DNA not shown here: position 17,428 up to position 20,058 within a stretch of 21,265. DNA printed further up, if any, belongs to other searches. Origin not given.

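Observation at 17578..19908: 776-aa protein with an inside-out architecture: cytoplasmic double zinc ribbon, duplicated TM hairpin, duplicated extracellular domain, BspA-LRR tip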

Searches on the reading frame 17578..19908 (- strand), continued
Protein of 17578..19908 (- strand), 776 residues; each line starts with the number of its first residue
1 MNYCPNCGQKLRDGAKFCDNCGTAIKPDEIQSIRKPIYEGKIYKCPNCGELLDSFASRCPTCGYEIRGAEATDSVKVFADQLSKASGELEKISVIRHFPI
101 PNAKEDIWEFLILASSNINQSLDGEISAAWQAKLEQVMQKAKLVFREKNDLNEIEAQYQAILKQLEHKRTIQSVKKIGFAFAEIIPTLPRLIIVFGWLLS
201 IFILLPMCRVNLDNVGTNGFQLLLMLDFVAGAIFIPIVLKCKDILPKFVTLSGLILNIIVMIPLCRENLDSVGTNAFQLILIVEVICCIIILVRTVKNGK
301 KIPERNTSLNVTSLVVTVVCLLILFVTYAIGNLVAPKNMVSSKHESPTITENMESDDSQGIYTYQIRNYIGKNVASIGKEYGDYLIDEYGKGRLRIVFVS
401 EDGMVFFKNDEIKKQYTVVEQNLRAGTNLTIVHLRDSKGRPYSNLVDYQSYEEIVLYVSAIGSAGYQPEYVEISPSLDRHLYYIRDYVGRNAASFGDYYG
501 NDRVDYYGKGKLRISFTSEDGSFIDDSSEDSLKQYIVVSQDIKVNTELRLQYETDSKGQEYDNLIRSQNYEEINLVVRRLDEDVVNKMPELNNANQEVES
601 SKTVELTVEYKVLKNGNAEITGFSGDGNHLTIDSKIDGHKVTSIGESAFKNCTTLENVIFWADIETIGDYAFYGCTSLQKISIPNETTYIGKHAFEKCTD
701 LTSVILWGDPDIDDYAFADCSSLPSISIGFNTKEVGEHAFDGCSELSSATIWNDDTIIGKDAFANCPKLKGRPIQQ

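Call 19: find_encoding_contigs(protein=P0015, flank=6000, max_places=3)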
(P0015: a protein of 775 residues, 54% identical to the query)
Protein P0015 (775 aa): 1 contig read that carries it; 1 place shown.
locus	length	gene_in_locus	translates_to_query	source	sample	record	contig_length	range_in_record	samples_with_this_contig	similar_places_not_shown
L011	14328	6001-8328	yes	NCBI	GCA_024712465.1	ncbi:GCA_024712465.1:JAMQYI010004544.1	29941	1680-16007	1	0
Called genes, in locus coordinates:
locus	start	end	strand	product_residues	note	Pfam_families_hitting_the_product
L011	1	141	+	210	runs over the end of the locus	PF14196:ATC_hydrolase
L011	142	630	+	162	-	-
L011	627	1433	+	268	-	PF04072:LCM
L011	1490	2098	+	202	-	PF14196:ATC_hydrolase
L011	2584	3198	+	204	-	PF00239:Resolvase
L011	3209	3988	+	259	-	PF17032:Zn_ribbon_15 (faint), PF18912:DZR_2 (faint), PF24460:DUF7575 (faint), PF12773:DZR, PF13240:Zn_Ribbon_1, PF13248:Zn_ribbon_3 (weak)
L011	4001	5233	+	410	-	PF13421:Band_7_1, PF14237:GYF_2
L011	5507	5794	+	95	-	PF17762:HTH_ParB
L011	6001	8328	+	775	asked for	PF12773:DZR, PF13240:Zn_Ribbon_1 (weak), PF13248:Zn_ribbon_3 (weak), PF13306:LRR_5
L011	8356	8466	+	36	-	-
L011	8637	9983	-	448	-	PF13439:Glyco_transf_4, PF13579:Glyco_trans_4_4 (faint), PF00534:Glycos_transf_1, PF13692:Glyco_trans_1_4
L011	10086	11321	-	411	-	PF00535:Glycos_transf_2, PF13641:Glyco_tranf_2_3, PF13704:Glyco_tranf_2_4 (faint), PF13632:Glyco_trans_2_3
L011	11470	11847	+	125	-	-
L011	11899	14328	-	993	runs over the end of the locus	PF07690:MFS_1, PF02837:Glyco_hydro_2_N, PF22666:Glyco_hydro_2_N2 (weak), PF00703:Glyco_hydro_2, PF02836:Glyco_hydro_2_C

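Call 20: search_protein_families(library=ncbifam, proteins=[window:17578-19908:-], max_evalue=0.01)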
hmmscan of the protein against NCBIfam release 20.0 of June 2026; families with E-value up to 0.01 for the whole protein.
window:17578-19908:- (776 aa): 5 families
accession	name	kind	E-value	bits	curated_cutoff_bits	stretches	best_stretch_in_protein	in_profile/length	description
NF047961.1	adhesin_HupY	equivalog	1.8e-08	33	1250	1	675-740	185-250/978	leucine-rich repeat adhesin HupY/LrrG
NF053815.1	teico_TcaA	equivalog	3.9e-05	22.6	550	0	1-31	1-31/463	membrane-associated protein TcaA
NF041910.1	HVO_0416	equivalog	0.0031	17.4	80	1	44-65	36-57/58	HVO_0416 family zinc finger protein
NF049953.1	ribbon_DG_selen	exception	0.0032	17.4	130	0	1-24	5-28/172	zinc ribbon-containing (seleno)protein DG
NF001605.0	PRK00398.1-2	equivalog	0.0044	16.9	63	1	42-66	1-28/43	DNA-directed RNA polymerase subunit P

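Call 37: search_protein_families(library=pfam, proteins=[P0084, P0030, P0049, P0018, P0108], max_evalue=0.001)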
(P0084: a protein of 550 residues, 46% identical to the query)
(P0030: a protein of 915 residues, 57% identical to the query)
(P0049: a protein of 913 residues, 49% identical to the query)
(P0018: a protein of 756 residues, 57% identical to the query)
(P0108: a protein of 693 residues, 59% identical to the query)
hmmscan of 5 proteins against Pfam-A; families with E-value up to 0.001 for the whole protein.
P0084 (550 aa): 6 families
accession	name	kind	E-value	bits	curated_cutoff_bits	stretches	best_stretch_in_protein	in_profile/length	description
PF20234.3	DUF6591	-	3.8e-51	174.5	27.1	2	452-548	1-97/228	Family of unknown function (DUF6591)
PF13240.11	Zn_Ribbon_1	-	1.3e-11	44.3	25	1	3-24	1-22/23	zinc-ribbon domain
PF12773.13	DZR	-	6.4e-10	39.5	27.3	1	4-63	1-45/45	Double zinc ribbon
PF13248.11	Zn_ribbon_3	-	2.9e-08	33.3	27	1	4-23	5-24/26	zinc-ribbon domain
PF24460.1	DUF7575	-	1.3e-05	24.9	28.5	0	4-25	6-27/28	Domain of unknown function (DUF7575)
PF17032.10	Zn_ribbon_15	-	0.00031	21.9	28.9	0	3-22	54-73/73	zinc-ribbon family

P0030 (915 aa): 10 families
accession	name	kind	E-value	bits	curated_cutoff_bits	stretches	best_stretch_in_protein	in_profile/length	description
PF13306.12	LRR_5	-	1.4e-43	148.3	27.7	2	805-909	24-127/127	BspA type Leucine rich repeat region (6 copies)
PF01556.23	DnaJ_C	-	9.2e-11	42.4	26.6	1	29-105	73-147/152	DnaJ C terminal domain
PF13240.11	Zn_Ribbon_1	-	4e-10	39.6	25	1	3-23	1-21/23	zinc-ribbon domain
PF13248.11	Zn_ribbon_3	-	1.4e-08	34.3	27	1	1-23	2-24/26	zinc-ribbon domain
PF12773.13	DZR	-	6.5e-07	29.9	27.3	0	206-227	24-45/45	Double zinc ribbon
PF10571.15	UPF0547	-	5.4e-06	26.9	29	1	207-231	1-25/26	Uncharacterised protein family UPF0547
PF17032.10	Zn_ribbon_15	-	1.7e-05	26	28.9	0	3-22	54-73/73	zinc-ribbon family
PF01155.25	HypA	-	0.00015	22.1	28.9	0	206-237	70-104/112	Hydrogenase/urease nickel incorporation, metallochaperone, hypA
PF12172.15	zf-ChsH2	-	0.00039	20.6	23.2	0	4-26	14-36/37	ChsH2, rubredoxin-like zinc ribbon domain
PF18912.6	DZR_2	-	0.0006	20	27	0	208-232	9-33/56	Double zinc ribbon domain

P0049 (913 aa): 3 families
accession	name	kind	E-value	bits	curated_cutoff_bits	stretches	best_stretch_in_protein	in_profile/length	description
PF13306.12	LRR_5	-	6.6e-33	113.8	27.7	1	778-905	2-127/127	BspA type Leucine rich repeat region (6 copies)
PF13676.11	TIR_2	-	7.3e-10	39.8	28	1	161-291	1-113/122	TIR domain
PF14354.12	Lar_restr_allev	-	0.00012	22.7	28.6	0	2-47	2-46/58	Restriction alleviation protein Lar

P0018 (756 aa): 3 families
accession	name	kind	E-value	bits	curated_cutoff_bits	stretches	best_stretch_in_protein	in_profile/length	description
PF13240.11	Zn_Ribbon_1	-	5.9e-10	39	25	1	3-23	1-21/23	zinc-ribbon domain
PF13248.11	Zn_ribbon_3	-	8.2e-09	35.1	27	2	4-24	5-25/26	zinc-ribbon domain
PF12773.13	DZR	-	6.7e-08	33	27.3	1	4-65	1-45/45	Double zinc ribbon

P0108 (693 aa): 4 families
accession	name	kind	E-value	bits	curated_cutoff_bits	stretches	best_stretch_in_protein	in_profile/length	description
PF13240.11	Zn_Ribbon_1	-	3e-13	49.5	25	1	3-25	1-23/23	zinc-ribbon domain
PF13248.11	Zn_ribbon_3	-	2.5e-10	39.9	27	1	4-24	5-25/26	zinc-ribbon domain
PF12773.13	DZR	-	3.2e-10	40.4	27.3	1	4-65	1-45/45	Double zinc ribbon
PF24460.1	DUF7575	-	0.00052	19.7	28.5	0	61-69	6-14/28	Domain of unknown function (DUF7575)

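Call 57: find_encoding_contigs(protein=P0049, flank=8000, max_places=3)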
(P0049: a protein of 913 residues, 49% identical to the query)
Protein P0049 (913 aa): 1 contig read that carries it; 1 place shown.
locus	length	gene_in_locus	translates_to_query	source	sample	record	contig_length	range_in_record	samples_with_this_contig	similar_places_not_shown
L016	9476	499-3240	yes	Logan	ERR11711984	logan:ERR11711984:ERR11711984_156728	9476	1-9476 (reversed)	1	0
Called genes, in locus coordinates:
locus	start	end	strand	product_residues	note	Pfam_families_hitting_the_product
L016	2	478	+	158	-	?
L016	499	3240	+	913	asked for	PF13676:TIR_2, PF13306:LRR_5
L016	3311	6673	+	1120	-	PF13676:TIR_2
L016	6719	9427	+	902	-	PF13855:LRR_8 (faint), PF13306:LRR_5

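Call 58: find_encoding_contigs(protein=P0041, flank=6000, max_places=4)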
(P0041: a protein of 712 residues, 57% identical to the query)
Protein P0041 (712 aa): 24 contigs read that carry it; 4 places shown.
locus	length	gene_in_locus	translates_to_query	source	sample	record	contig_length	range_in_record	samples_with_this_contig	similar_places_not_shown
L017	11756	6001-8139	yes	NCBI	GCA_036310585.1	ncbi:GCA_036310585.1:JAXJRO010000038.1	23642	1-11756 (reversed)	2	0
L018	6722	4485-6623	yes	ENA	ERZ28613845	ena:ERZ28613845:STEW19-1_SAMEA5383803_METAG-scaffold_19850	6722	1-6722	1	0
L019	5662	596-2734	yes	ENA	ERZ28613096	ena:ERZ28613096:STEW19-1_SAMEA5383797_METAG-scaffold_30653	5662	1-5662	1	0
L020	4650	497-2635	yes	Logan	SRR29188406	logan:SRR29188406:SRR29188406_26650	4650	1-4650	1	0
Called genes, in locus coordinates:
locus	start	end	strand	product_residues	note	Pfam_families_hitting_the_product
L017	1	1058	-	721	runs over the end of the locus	PF00239:Resolvase, PF07508:Recombinase, PF13408:Zn_ribbon_recom, PF15714:SpoVT_C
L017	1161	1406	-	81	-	-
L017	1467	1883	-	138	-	-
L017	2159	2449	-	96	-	PF13730:HTH_36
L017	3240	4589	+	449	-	-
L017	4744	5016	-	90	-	PF20648:DUF6809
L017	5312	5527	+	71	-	PF13443:HTH_26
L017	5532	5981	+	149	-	-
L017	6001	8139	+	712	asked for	PF12773:DZR, PF13240:Zn_Ribbon_1 (faint), PF13248:Zn_ribbon_3 (faint), PF10571:UPF0547 (weak), PF13306:LRR_5, PF13855:LRR_8 (faint)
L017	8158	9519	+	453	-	PF13421:Band_7_1, PF14237:GYF_2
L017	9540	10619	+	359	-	PF20234:DUF6591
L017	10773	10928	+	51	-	PF13443:HTH_26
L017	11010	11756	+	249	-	PF04326:SLFN_AlbA_2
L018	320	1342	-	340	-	PF13481:AAA_25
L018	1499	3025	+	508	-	PF19553:DUF6076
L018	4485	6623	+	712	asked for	PF12773:DZR, PF13240:Zn_Ribbon_1 (faint), PF13248:Zn_ribbon_3 (faint), PF10571:UPF0547 (weak), PF13306:LRR_5, PF13855:LRR_8 (faint)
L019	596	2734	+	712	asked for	PF12773:DZR, PF13240:Zn_Ribbon_1 (faint), PF13248:Zn_ribbon_3 (faint), PF10571:UPF0547 (weak), PF13306:LRR_5, PF13855:LRR_8 (faint)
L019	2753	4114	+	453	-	PF13421:Band_7_1, PF14237:GYF_2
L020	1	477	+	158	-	?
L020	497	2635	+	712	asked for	PF12773:DZR, PF13240:Zn_Ribbon_1 (faint), PF13248:Zn_ribbon_3 (faint), PF10571:UPF0547 (weak), PF13306:LRR_5, PF13855:LRR_8 (faint)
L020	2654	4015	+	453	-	PF13421:Band_7_1, PF14237:GYF_2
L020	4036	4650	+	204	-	PF20234:DUF6591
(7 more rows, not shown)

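Call 73: list_cluster_members(proteins=[P0007, P0015, P0028, P0053, P0113, P0119, P0076])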
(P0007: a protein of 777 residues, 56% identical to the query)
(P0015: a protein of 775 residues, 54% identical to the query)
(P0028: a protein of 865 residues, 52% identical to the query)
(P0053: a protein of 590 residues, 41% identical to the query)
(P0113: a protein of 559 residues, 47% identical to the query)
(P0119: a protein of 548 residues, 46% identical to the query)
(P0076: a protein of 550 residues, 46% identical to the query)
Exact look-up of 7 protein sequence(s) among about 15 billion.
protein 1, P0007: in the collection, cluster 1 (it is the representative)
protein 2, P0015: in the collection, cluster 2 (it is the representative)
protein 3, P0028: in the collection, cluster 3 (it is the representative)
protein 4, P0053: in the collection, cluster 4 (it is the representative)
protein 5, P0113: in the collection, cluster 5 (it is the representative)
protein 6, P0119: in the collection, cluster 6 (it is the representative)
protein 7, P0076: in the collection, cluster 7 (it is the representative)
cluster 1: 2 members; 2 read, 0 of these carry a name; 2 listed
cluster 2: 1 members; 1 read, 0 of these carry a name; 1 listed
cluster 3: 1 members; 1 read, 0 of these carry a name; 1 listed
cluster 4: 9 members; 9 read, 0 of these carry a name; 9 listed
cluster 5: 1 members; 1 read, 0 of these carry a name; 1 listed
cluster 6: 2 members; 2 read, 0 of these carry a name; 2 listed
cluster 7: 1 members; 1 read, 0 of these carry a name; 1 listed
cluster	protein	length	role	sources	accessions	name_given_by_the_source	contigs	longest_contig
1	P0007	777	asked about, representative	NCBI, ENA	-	-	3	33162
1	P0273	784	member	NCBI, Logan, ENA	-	-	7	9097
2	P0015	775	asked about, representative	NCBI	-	-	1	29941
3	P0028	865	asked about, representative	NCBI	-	-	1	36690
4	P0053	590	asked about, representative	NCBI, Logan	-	-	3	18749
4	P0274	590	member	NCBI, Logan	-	-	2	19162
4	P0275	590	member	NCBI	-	-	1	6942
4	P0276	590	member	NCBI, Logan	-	-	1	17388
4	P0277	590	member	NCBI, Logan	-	-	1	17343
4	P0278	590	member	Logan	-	-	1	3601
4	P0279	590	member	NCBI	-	-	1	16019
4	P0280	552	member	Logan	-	-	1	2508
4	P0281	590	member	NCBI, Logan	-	-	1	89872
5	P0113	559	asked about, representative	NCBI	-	-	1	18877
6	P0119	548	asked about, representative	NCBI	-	-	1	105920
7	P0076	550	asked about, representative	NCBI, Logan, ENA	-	-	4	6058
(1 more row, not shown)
